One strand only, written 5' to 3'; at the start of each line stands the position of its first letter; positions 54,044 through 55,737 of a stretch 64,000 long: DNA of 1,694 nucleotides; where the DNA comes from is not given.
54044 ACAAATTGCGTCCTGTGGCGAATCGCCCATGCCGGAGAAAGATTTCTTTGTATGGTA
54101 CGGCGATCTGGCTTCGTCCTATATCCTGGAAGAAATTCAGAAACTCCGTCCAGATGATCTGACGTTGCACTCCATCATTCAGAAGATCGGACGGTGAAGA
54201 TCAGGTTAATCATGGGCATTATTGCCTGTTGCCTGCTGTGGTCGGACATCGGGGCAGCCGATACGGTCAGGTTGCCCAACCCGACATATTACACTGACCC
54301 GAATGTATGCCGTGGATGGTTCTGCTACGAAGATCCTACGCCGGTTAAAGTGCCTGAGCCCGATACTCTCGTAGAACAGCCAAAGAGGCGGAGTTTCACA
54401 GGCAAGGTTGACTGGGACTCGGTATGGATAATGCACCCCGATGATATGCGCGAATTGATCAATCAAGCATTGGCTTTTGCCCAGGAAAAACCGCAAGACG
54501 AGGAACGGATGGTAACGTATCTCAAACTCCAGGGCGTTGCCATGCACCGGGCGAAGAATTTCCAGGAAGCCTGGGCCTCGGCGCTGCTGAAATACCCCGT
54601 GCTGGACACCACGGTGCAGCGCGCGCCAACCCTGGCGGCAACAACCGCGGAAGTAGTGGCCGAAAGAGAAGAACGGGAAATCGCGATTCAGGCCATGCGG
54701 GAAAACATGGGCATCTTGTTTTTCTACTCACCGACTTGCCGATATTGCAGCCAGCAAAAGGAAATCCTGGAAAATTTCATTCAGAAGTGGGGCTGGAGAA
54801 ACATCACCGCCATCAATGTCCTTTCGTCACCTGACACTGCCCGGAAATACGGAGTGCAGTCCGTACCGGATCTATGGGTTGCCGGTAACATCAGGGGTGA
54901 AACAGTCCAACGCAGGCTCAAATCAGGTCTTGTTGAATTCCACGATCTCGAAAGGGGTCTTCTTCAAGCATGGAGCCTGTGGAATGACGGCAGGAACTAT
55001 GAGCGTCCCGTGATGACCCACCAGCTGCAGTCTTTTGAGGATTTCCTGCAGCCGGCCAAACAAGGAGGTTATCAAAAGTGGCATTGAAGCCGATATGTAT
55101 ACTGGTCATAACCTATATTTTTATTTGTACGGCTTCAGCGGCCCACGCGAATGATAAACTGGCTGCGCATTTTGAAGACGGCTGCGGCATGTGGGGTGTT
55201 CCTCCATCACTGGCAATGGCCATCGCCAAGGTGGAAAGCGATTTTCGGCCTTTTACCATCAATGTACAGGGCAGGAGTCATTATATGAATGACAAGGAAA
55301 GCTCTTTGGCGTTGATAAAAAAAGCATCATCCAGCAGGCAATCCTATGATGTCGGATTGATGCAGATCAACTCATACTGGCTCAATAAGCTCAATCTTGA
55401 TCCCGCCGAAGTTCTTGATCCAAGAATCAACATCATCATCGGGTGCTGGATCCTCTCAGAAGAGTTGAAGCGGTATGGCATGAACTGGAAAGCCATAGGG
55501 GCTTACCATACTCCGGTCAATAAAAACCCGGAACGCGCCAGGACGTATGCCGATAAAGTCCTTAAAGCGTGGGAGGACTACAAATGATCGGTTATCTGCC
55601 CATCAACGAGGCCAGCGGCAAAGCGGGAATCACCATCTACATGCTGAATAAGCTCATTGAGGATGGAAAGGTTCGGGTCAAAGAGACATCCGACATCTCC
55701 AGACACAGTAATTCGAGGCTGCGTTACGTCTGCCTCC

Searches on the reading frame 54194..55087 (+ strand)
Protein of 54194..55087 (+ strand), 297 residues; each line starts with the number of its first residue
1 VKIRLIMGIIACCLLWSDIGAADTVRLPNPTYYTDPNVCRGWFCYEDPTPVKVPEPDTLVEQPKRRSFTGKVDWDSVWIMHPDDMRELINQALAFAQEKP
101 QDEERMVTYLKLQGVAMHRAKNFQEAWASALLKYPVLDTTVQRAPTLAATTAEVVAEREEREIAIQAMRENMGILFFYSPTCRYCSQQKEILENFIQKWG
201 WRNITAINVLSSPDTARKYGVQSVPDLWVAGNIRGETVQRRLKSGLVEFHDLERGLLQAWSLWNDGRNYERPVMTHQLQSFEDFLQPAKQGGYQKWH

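Call 70: search_protein_families(library=pfam, proteins=[window:54194-55087:+], max_evalue=0.00001)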
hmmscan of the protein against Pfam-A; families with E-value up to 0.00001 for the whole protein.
window:54194-55087:+ (297 aa): 2 families
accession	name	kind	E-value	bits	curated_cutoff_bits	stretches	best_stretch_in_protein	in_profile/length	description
PF13728.12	TraF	-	2.2e-35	122.9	23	1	41-228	1-197/224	F plasmid transfer operon protein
PF13192.12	Thioredoxin_3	-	9.2e-06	26.1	24.8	0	178-233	6-59/76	Thioredoxin domain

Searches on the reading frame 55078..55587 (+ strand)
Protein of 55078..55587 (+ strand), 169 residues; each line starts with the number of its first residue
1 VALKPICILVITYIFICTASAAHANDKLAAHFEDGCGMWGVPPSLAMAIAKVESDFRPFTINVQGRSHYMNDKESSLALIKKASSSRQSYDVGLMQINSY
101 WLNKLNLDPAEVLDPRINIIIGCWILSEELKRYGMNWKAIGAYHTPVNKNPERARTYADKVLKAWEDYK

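Call 70: search_protein_families(library=pfam, proteins=[window:55078-55587:+], max_evalue=0.00001)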
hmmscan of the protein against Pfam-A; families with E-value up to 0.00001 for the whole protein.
window:55078-55587:+ (169 aa): 1 family
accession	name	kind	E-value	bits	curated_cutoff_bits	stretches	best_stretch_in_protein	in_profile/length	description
PF01464.25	SLT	-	5.2e-17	61.9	21.3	1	38-146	9-97/117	Transglycosylase SLT domain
